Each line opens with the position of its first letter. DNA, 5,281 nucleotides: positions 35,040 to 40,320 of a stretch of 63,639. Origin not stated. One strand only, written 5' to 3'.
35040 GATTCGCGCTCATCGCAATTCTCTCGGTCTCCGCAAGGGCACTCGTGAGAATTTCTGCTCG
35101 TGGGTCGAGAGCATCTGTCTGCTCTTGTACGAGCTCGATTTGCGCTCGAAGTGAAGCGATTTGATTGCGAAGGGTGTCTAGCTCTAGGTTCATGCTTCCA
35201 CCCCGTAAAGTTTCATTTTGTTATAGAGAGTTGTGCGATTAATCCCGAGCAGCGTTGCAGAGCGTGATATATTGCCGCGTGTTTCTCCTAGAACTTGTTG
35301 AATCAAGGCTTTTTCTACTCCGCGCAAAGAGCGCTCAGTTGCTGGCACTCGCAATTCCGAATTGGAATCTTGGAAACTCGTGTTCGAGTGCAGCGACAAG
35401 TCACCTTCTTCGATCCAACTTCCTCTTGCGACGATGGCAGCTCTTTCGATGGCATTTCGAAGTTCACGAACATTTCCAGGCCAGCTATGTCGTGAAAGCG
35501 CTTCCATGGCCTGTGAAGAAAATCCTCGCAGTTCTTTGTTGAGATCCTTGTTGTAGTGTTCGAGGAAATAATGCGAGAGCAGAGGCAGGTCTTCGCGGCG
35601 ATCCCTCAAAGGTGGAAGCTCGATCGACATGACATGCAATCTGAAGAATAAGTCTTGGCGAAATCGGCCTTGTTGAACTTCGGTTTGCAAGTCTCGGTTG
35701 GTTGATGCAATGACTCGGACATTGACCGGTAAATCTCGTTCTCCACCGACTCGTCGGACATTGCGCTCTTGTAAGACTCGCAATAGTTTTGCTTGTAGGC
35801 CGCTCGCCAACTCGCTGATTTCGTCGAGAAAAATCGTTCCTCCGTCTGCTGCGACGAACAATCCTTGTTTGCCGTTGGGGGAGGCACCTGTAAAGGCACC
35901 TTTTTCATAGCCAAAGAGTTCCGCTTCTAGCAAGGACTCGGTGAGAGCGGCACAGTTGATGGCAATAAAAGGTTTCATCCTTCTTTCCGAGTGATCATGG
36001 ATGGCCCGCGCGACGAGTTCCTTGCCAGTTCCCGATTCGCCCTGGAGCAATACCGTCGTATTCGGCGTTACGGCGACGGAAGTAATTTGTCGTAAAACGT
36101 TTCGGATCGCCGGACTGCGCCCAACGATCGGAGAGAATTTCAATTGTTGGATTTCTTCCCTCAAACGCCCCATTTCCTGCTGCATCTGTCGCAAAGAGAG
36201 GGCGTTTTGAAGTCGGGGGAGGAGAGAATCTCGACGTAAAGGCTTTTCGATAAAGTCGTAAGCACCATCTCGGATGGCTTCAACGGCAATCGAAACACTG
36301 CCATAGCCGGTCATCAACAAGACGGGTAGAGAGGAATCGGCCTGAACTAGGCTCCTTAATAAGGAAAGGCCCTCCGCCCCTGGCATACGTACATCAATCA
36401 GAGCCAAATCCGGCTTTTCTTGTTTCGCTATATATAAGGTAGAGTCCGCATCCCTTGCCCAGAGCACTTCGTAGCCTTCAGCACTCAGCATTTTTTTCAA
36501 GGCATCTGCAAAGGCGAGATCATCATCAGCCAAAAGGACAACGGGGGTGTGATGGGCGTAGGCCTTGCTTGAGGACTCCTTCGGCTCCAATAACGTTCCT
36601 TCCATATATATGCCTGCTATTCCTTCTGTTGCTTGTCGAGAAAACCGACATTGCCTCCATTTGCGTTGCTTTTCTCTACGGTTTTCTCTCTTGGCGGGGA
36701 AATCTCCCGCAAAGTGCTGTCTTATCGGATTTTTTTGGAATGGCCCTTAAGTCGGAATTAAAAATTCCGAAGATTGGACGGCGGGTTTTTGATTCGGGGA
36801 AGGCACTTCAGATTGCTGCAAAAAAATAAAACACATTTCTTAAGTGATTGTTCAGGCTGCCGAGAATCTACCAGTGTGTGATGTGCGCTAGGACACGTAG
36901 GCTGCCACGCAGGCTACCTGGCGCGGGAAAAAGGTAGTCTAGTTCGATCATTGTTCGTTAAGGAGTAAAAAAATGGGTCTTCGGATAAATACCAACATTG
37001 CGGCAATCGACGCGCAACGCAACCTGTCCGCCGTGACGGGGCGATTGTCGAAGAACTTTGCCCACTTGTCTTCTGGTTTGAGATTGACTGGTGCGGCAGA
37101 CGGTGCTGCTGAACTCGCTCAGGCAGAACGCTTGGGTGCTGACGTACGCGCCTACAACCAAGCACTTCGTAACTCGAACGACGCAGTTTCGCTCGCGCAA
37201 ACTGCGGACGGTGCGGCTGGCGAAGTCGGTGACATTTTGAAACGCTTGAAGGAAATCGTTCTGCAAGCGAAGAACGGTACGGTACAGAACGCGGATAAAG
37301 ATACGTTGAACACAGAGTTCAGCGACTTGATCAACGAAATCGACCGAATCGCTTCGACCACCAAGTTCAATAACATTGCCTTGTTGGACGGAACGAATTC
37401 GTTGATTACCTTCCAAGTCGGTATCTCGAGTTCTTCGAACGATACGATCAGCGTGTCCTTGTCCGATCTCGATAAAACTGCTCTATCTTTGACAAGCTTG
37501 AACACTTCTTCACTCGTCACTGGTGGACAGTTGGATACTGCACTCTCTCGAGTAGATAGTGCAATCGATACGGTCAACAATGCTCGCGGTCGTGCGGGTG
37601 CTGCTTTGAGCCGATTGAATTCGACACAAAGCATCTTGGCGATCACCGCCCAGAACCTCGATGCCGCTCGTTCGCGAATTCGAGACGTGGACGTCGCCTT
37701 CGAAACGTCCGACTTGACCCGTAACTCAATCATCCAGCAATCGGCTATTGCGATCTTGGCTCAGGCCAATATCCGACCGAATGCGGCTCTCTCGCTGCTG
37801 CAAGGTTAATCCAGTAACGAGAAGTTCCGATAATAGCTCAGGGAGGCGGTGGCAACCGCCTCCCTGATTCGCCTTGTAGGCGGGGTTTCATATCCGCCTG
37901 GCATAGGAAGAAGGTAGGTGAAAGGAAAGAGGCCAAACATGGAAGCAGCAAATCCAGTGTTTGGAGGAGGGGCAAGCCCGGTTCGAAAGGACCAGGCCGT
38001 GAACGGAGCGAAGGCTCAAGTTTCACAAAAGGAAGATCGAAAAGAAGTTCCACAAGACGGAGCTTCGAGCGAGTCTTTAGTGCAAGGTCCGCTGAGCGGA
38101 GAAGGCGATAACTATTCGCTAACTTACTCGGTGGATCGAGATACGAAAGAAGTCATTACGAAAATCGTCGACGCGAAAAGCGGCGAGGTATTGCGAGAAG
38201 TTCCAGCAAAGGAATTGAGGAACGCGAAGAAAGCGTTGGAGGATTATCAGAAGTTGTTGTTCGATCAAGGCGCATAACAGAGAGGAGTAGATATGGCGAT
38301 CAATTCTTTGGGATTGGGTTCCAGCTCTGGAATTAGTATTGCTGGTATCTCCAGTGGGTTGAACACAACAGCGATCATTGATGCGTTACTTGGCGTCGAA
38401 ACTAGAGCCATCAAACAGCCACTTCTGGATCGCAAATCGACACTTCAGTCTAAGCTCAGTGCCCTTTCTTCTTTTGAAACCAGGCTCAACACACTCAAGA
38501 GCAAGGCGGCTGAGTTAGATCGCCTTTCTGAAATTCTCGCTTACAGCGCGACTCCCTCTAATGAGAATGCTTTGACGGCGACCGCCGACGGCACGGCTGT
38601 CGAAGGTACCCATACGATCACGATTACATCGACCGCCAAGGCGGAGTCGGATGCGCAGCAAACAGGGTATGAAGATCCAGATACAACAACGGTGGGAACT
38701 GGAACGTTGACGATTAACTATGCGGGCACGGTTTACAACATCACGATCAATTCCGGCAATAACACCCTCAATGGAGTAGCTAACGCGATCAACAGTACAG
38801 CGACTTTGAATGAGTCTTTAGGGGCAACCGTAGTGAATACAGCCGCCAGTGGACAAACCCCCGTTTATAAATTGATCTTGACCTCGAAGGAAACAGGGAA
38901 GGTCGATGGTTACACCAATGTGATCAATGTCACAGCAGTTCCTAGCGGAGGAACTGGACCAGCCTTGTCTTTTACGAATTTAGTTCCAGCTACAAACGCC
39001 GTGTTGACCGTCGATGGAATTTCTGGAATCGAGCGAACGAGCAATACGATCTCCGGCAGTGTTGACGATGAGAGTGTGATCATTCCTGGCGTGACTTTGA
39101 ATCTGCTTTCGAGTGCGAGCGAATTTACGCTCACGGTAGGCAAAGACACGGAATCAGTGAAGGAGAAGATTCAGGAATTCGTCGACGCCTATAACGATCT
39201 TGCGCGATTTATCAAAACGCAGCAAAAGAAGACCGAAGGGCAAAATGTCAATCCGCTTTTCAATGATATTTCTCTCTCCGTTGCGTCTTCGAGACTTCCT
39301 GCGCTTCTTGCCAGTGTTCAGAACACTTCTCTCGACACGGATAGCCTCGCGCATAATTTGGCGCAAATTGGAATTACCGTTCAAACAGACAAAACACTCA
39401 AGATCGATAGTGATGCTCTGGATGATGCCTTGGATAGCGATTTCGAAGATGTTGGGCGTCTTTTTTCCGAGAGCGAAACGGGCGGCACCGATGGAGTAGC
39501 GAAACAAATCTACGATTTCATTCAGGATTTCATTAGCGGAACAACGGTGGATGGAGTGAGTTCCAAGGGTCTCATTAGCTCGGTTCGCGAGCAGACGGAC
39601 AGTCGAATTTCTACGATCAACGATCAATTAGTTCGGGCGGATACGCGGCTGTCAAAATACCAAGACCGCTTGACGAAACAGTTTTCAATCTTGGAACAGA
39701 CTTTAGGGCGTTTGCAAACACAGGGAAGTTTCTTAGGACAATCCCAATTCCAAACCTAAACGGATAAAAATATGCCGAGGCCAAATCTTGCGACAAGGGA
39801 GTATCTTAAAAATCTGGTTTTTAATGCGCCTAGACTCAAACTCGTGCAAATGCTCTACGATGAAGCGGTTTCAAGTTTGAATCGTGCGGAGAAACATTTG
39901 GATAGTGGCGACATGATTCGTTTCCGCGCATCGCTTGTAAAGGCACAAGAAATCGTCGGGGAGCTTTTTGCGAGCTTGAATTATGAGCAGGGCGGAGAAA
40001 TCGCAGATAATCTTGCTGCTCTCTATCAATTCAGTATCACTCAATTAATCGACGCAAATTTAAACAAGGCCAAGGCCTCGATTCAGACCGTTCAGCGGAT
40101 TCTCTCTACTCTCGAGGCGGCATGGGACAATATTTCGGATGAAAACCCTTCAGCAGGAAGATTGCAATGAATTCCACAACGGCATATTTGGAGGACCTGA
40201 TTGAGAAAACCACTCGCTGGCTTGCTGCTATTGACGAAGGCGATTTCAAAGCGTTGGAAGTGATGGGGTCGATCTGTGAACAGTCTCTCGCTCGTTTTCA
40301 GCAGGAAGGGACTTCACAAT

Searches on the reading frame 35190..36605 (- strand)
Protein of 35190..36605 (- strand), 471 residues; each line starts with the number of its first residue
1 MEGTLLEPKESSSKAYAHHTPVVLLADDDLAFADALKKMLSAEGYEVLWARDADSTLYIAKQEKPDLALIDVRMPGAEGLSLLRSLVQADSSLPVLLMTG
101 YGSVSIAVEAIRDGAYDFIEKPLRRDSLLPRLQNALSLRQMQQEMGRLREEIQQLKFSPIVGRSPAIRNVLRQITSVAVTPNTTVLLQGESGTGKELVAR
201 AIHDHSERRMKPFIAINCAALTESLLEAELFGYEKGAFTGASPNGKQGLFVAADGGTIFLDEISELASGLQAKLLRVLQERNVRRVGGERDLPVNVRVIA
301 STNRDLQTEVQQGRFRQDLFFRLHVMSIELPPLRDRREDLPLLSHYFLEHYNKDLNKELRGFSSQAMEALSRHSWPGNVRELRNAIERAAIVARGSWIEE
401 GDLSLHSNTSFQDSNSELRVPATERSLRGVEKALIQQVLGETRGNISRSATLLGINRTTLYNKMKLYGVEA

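Call 39: search_protein_families(library=ncbifam, proteins=[window:35190-36605:-], max_evalue=0.00001)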
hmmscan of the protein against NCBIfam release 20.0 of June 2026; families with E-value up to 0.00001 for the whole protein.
window:35190-36605:- (471 aa): 101 families (the best 25 are shown)
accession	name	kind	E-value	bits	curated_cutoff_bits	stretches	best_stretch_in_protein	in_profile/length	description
NF008469.0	PRK11361.1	equivalog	3.7e-134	447.9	714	1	22-470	6-457/461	acetoacetate metabolism transcriptional regulator AtoC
TIGR02915.1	PEP_resp_reg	equivalog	4.4e-130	434.5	502.6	1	23-469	1-444/445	PEP-CTERM-box response regulator transcription factor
TIGR01818.1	ntrC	equivalog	6.9e-124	414.1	558.6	1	23-465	1-461/463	nitrogen regulation protein NR(I)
NF007689.0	PRK10365.1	equivalog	5.1e-122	407.8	760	1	23-464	8-439/441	sigma-54-dependent response regulator transcription factor ZraR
NF051870.1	NAssimRespRegNtrX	equivalog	3.6e-115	385.4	600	1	23-469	4-452/452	nitrogen assimilation response regulator NtrX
NF011695.0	PRK15115.1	equivalog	1.8e-109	366.5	763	1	18-465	4-434/445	two-component system response regulator GlrR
TIGR01817.1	nifA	equivalog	2.4e-109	366.5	528.85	1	141-417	179-452/534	nif-specific transcriptional activator NifA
NF041552.1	TF_PrdR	equivalog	1.1e-108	364.1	795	1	138-468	251-577/577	sigma-54 dependent transcriptional regulator PrdR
NF041946.1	LuxO_transreg_Vib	equivalog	2.4e-103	346.4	800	1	28-466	4-459/463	quorum-sensing sigma-54 dependent transcriptional regulator LuxO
NF008176.1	PRK10923.1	equivalog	1.3e-101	340.6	620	1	22-405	5-383/469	nitrogen regulation protein NR(I)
NF003451.0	PRK05022.1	equivalog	9.6e-99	331.4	476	1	136-468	168-509/512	nitric oxide reductase transcriptional regulator NorR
NF050807.1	TransRegFlbDCaul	equivalog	3.6e-98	329.4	750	1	38-468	18-439/454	sigma-54-dependent transcriptional regulator FlbD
NF038308.1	RNA_repair_RtcR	equivalog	1.2e-97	328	650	1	136-461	157-505/530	RNA repair transcriptional activator RtcR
TIGR02329.1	propionate_PrpR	equivalog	1.1e-93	314.6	499.2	1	132-465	191-525/526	propionate catabolism operon regulatory protein PrpR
NF011953.0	PRK15424.1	equivalog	1.5e-93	314.2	703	1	133-466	190-533/538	propionate catabolism operon regulatory protein PrpR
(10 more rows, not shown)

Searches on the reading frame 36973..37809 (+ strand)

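Call 39: search_protein_families(library=ncbifam, proteins=[window:36973-37809:+], max_evalue=0.00001)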
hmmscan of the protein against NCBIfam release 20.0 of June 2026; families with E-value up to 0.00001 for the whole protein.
window:36973-37809:+ (278 aa): 26 families (the best 25 are shown)
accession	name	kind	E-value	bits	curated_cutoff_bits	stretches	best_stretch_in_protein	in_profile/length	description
NF009444.0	PRK12802.1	equivalog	1.4e-65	221.6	332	1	1-277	1-282/282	flagellin domain-containing protein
NF009448.0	PRK12806.1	equivalog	4.8e-63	213.6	531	2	4-186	4-184/475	flagellin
NF006467.0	PRK08869.1-2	subfamily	8.8e-58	196.3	443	2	4-154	4-154/400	flagellin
NF005294.0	PRK06819.1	subfamily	1.6e-54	185.9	387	2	5-180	5-177/376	FliC/FljB family flagellin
NF006468.0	PRK08869.1-3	subfamily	4.4e-54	184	436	2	2-166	2-164/378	polar flagellin E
NF006466.0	PRK08869.1-1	subfamily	1.9e-51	175.8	426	2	1-166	1-164/377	flagellin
NF009446.0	PRK12804.1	subfamily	6.3e-51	173.6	352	1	3-276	1-300/301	flagellin Hag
NF006470.0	PRK08869.1-5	equivalog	9.1e-47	160.1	423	2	3-165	2-162/388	flagellin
NF006469.0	PRK08869.1-4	equivalog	1.6e-46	159.4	627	2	1-171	1-169/377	flagellin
NF038071.1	lat_flg_LafA_2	exception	3.8e-46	157.7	365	1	1-276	1-283/284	lateral flagellin LafA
NF005953.0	PRK08026.1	subfamily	5.1e-45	155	619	2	4-179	4-176/548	FliC/FljB family flagellin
NF009449.0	PRK12807.1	subfamily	4.9e-41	141.2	347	1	3-277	1-287/287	flagellin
NF009450.0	PRK12808.1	equivalog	9.2e-37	127.7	476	2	3-180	1-177/476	flagellin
NF010115.0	PRK13588.1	subfamily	9.8e-37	127.1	503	2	1-191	1-189/514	flagellin B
NF009445.0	PRK12803.1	equivalog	8.2e-36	123.9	450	2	5-140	3-138/335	flagellin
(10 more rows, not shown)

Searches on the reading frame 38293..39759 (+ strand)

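Call 39: search_protein_families(library=ncbifam, proteins=[window:38293-39759:+], max_evalue=0.00001)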
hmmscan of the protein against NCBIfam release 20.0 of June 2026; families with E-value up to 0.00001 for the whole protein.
window:38293-39759:+ (488 aa): 7 families
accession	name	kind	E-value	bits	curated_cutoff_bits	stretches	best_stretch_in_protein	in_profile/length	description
NF005955.1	PRK08032.1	equivalog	3.8e-46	158.1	387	1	13-483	3-462/465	flagellar filament capping protein FliD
NF005188.0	PRK06664.1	equivalog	8.3e-34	116.9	469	2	230-485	387-655/661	flagellar hook-associated protein FliD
NF005833.0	PRK07737.1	equivalog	1.1e-26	94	444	2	15-323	4-307/501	flagellar hook-associated protein 2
NF009400.1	PRK12765.1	equivalog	3e-22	78.9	448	2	229-395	248-400/596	flagellar filament capping protein FliD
NF006435.1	PRK08724.1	equivalog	2.4e-20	72.9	580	2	228-478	432-664/672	flagellar filament capping protein FliD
NF005281.0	PRK06798.1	equivalog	7.9e-19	67.9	375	1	41-477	39-426/440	flagellar hook-associated protein 2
NF006282.1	PRK08453.1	equivalog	8.7e-19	67.4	500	2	225-418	425-616/673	flagellar filament capping protein FliD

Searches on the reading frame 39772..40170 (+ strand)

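Call 39: search_protein_families(library=ncbifam, proteins=[window:39772-40170:+], max_evalue=0.00001)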
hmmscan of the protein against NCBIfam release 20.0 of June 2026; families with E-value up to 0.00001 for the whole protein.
window:39772-40170:+ (132 aa): 1 family
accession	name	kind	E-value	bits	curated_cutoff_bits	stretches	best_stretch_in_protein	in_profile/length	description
TIGR00208.1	fliS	equivalog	1.6e-22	80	53.75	1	7-122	6-121/124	flagellar export chaperone FliS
